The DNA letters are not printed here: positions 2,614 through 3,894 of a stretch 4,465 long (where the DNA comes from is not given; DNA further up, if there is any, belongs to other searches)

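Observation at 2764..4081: En/Spm-CACTA-superfamily (Transposase_21) DNA transposon in an AT-rich protist-like genome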

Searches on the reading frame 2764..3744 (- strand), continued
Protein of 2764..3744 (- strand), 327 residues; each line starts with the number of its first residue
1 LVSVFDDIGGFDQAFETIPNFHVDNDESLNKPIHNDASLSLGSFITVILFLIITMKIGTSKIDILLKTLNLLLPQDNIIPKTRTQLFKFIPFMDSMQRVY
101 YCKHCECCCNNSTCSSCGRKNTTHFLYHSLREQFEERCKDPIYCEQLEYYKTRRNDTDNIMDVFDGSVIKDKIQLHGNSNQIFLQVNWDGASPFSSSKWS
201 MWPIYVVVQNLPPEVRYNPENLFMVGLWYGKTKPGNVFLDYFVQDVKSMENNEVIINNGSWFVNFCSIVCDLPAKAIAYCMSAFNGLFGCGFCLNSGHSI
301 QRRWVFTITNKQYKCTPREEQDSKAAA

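Call 62: predict_structure(alignment_id=A6)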
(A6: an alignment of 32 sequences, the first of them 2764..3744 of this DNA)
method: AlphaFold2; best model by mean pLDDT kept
length: 327 residues; sequences in the alignment: 32
mean_pLDDT: 73.7   pTM: 0.65
mean pLDDT of the five models: 73.7, 72.8, 70.9, 70.5, 69.0
residues with pLDDT >= 90: 89; 70-90: 132; 50-70: 34; < 50: 72
segments of 3 or more residues with pLDDT < 50: 1-37, 277-289, 291-293, 299-313
pLDDT, mean of each block of 10 residues (from residue 1): 34 35 41 52 81 79 91 88 82 78 88 85 91 93 92 79 81 81 87 73 91 86 91 87 92 89 83 50 42 48 45 54 56
secondary structure, 60 per line:
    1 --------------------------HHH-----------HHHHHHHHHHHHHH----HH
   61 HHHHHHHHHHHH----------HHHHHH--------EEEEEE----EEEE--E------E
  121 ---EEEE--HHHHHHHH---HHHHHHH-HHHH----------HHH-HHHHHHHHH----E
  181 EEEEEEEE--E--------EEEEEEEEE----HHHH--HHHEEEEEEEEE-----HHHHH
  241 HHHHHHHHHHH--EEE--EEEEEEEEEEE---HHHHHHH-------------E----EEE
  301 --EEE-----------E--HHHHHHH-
elements in order: H41-54 H59-72 H83-88 E97-102 E107-110 E124-127 H130-137 H141-147 H149-152 H167-175 E180-188 E200-208 H213-216 E222-230 H236-251 E254-256 E259-269 H273-279 E298-300 E303-305 H320-326

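Call 64: fold_search(model_id=the predicted structure, library=pdb)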
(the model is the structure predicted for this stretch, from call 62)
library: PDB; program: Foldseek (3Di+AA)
matches with E <= 10: 297; with E <= 0.001: 5
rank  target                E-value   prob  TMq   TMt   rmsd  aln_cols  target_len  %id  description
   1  6dbv_A                8.0e-05  0.99  0.28  0.17  13.1       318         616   11  Cryo-EM structure of RAG in complex with 12-RSS and 23-RSS substrate DNAs (released 2018-08-01)
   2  6dbo_A                8.5e-05  1.00  0.31  0.21  12.6       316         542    9  Cryo-EM structure of RAG in complex with 12-RSS and 23-RSS substrate DNAs (released 2018-08-01)
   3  6pqx_A                2.2e-04  0.99  0.24  0.19  12.2       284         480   12  Cryo-EM structure of HzTransib/nicked TIR substrate DNA hairpin forming complex (HFC) (released 2019-10-09)
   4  6dbt_A                2.9e-04  0.99  0.28  0.18  12.4       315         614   11  Cryo-EM structure of RAG in complex with 12-RSS and 23-RSS substrate DNAs (released 2018-08-01)
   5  6dbu_A                4.6e-04  0.96  0.26  0.18  18.3       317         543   10  Cryo-EM structure of RAG in complex with 12-RSS and 23-RSS substrate DNAs (released 2018-08-01)
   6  6pqn_B                1.2e-03  0.98  0.26  0.20  11.9       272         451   13  Crystal structure of HzTransib transposase (released 2019-10-09)
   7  6oes_A                1.5e-03  0.95  0.28  0.19  12.6       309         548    6  Cryo-EM structure of mouse RAG1/2 STC complex (without NBD domain) (released 2020-01-22)
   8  6pqy_A                2.1e-03  0.99  0.27  0.21  11.3       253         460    9  Cryo-EM structure of HzTransib/TIR DNA transposon end complex (TEC) (released 2019-10-09)
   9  6pqr_A                2.2e-03  0.97  0.24  0.18  11.4       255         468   12  Cryo-EM structure of HzTransib/intact TIR substrate DNA pre-reaction complex (PRC) (released 2019-10-09)
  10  6pqn_A                4.8e-03  0.98  0.28  0.21  11.2       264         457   11  Crystal structure of HzTransib transposase (released 2019-10-09)
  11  6v0v_A                2.2e-02  0.66  0.28  0.19  12.1       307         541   10  Cryo-EM structure of mouse WT RAG1/2 NFC complex (DNA0) (released 2020-01-29)
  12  8j7s_A                5.0e-02  0.16  0.13  0.11  14.9       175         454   11  Structure of the SPARTA complex (released 2024-03-06)
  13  8wwc_C                8.9e-02  0.33  0.14  0.32  11.9       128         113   12  De novo design binder of HRAS -120-4 (released 2024-10-09)
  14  8wwc_D                1.4e-01  0.47  0.14  0.31   5.9        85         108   12  De novo design binder of HRAS -120-4 (released 2024-10-09)
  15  5aoy                  1.8e-01  0.18  0.13  0.17  15.0       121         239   12  Structure of mouse Endonuclease V (released 2016-05-04)
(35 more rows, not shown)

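Call 70: search_protein_families(library=pfam, alignment_id=A9, max_evalue=0.001)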
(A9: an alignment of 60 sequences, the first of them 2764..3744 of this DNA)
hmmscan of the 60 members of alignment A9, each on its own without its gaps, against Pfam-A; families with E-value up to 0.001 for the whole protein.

A. member 1, window:2764-3744:- (327 aa): 2 families
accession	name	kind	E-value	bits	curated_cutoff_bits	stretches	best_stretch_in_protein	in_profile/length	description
PF02992.20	Transposase_21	-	1.9e-08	34.2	28.6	1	178-297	26-155/213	Transposase family tnp2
PF06869.18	DUF1258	-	6.3e-06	26.3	33.1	1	100-297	17-213/253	Protein of unknown function (DUF1258)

B. families by the number of members that match (of 60 scanned): 5 families
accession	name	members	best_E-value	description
PF02992.20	Transposase_21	60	3.3e-18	Transposase family tnp2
PF06869.18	DUF1258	58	3e-18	Protein of unknown function (DUF1258)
PF13960.11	DUF4218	9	9e-08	Domain of unknown function (DUF4218)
PF18551.6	TackOD1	1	8.8e-05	Thaumarchaeal output domain 1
PF18759.7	Plavaka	1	0.00065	Plavaka transposase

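Call 77: predict_structure(alignment_id=A10)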
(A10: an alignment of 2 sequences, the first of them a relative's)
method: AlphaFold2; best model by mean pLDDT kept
length: 462 residues; sequences in the alignment: 2
mean_pLDDT: 47.1   pTM: 0.29
mean pLDDT of the five models: 47.1, 46.3, 45.0, 43.4, 42.1
residues with pLDDT >= 90: 0; 70-90: 82; 50-70: 89; < 50: 291
segments of 3 or more residues with pLDDT < 50: 1-272, 333-342, 459-462
pLDDT, mean of each block of 10 residues (from residue 1): 27 24 29 30 36 37 37 35 35 30 26 32 26 30 31 27 30 42 41 45 42 39 26 29 34 37 44 54 69 73 68 55 51 41 60 62 67 82 74 73 63 83 77 75 82 60 39
secondary structure, 60 per line:
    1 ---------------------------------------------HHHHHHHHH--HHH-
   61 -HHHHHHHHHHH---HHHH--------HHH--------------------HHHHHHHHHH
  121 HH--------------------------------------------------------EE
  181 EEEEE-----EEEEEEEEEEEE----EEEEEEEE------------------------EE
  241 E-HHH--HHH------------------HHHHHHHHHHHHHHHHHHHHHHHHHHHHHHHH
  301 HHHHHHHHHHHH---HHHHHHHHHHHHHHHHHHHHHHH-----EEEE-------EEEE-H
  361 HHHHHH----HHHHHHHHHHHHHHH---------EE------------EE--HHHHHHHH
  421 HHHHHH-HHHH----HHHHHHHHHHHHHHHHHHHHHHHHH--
elements in order: H46-54 H62-72 H76-79 H111-122 E179-185 E191-202 E207-214 E239-241 H269-312 H316-338 E344-347 E355-358 H360-366 H371-385 H413-426 H428-431 H436-460

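Call 78: search_solved_structures(query=A5, max_evalue=10, show_alignments=2)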
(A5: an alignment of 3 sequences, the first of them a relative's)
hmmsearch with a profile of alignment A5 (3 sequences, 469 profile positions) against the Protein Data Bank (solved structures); distinct sequences matched with E-value up to 10: 5.
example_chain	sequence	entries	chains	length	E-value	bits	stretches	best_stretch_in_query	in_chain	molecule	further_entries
8qox_B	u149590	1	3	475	0.018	17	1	220-310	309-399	Conserved membrane protein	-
4ffb_C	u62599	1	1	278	0.048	15.6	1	325-392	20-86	Protein STU2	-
1t3j_A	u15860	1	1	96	0.061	15.3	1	251-309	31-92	mitofusin 1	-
2kkh_A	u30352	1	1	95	0.21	13.5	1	62-101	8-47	Putative heavy metal transporter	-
7saf_A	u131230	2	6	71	0.27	13.2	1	249-311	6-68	General control transcription factor GCN4/M protein chimera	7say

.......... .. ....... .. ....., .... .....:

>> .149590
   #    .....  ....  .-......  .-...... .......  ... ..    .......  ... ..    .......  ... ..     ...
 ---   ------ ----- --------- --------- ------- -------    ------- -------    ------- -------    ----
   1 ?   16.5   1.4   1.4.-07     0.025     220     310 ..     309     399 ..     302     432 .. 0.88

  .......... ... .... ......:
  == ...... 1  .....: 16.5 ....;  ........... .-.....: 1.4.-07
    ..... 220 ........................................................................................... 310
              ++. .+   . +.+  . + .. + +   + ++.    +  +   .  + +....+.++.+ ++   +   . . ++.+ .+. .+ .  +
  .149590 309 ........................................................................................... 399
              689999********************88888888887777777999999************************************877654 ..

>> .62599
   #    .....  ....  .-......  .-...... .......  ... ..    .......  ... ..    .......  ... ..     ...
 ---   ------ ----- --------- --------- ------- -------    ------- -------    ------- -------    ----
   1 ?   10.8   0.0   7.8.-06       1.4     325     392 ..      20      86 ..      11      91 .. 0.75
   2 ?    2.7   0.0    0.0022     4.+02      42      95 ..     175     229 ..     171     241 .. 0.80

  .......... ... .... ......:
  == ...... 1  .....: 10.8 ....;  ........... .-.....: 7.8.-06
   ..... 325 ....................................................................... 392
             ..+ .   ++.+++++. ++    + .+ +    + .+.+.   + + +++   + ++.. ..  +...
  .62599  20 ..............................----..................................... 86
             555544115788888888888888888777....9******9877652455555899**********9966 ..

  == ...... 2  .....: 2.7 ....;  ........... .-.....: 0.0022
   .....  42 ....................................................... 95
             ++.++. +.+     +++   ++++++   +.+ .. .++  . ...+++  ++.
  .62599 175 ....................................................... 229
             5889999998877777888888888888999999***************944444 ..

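Call 80: fold_search(model_id=the predicted structure, library=pdb)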
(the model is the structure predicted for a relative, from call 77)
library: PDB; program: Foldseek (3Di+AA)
matches with E <= 10: 365; with E <= 0.001: 0
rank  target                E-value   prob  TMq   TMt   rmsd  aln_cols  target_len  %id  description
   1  4ix7_A                1.7e-02  1.00  0.20  0.66   3.8       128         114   10  Crystal Structure of the insv-BEN domain complexed to its DNA target site (released 2013-03-20)
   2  7yul_A                2.2e-02  1.00  0.15  0.60   4.1        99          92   10  Crystal structure of human BEND6 BEN domain in complex with DNA (released 2023-04-26)
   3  7yun_A                6.5e-02  0.99  0.15  0.62   3.9        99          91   12  Crystal structure of human BEND6 BEN domain in complex with methylated DNA (released 2023-05-03)
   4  4x0g_A                1.2e-01  0.93  0.18  0.58   4.4       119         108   13  Structure of Bsg25A binding with DNA (released 2015-01-21)
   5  4x0g_B                2.0e-01  0.90  0.18  0.61   4.2       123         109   12  Structure of Bsg25A binding with DNA (released 2015-01-21)
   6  1qy6                  3.7e-01  0.72  0.08  0.16   4.5        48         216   12  Structue of V8 Protease from Staphylococcus aureus (released 2004-02-17)
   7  6tya                  5.6e-01  0.69  0.08  0.16   4.6        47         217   15  Structure of N-terminus locked Esp with one pro-peptide residue - V67C, D255C (released 2019-08-28)
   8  6kxk_H                7.5e-01  0.20  0.07  0.06   6.5        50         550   20  BON1 (released 2020-09-16)
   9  6pym                  8.0e-01  0.60  0.08  0.16   4.5        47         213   15  Structure of active-site serine mutant of ESP, serine protease from Staphylococcus epidermidis (released 2019-08-14)
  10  6u1b                  8.0e-01  0.60  0.08  0.16   4.6        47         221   15  Structure of N-terminus locked Esp with eight pro-peptide residues - V67C, D255C (released 2019-09-04)
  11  6kxu_B                1.0e+00  0.16  0.07  0.06   5.7        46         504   26  BON1 (released 2020-09-16)
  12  4bob                  1.1e+00  0.33  0.06  0.18   3.1        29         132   21  Structure of Complement regulator-acquiring surface protein 3 (CRASP- 3, ErpP or BBN38) from Borrelia burgdorferi (released 2014-06-04)
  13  4x2w_B                1.1e+00  0.23  0.06  0.14   6.0        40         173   12  Crystal structure of the Murine Norovirus NS6 protease (inactive C139A mutant) with a C-terminal extension to include  (released 2015-02-18)
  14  2eko_MODEL_1_A        1.1e+00  0.14  0.09  0.30  13.9        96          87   10  Solution structure of RUH-073, a Pseudo Chromo Domain from Human cDNA (released 2007-09-25)
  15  4bod_A                1.3e+00  0.25  0.06  0.18   3.5        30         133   17  Complement regulator acquiring outer surface protein BbCRASP-4 or ErpC from Borrelia burgdorferi (released 2014-05-28)
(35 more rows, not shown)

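Call 91: list_cluster_members(proteins=[P0001, P0181])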
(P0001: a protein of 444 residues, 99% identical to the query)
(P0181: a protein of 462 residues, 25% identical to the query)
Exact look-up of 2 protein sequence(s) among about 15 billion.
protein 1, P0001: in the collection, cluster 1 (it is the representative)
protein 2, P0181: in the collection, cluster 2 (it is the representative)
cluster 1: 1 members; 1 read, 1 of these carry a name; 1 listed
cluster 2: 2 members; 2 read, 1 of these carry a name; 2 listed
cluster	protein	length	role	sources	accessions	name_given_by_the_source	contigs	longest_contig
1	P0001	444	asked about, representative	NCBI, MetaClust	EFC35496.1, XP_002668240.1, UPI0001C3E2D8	predicted protein, partial [Naegleria gruberi] | status=active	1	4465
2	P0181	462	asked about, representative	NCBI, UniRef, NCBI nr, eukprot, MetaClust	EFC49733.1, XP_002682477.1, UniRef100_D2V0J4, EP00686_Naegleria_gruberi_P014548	predicted protein [Naegleria gruberi] | Predicted protein n=1 Tax=Naegleria gruberi TaxID=5762 RepID=D2V0J4_NAEGR | uncharacterized protein NAEGRDRAFT_62315 [Naegleria gruberi]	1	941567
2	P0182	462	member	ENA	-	-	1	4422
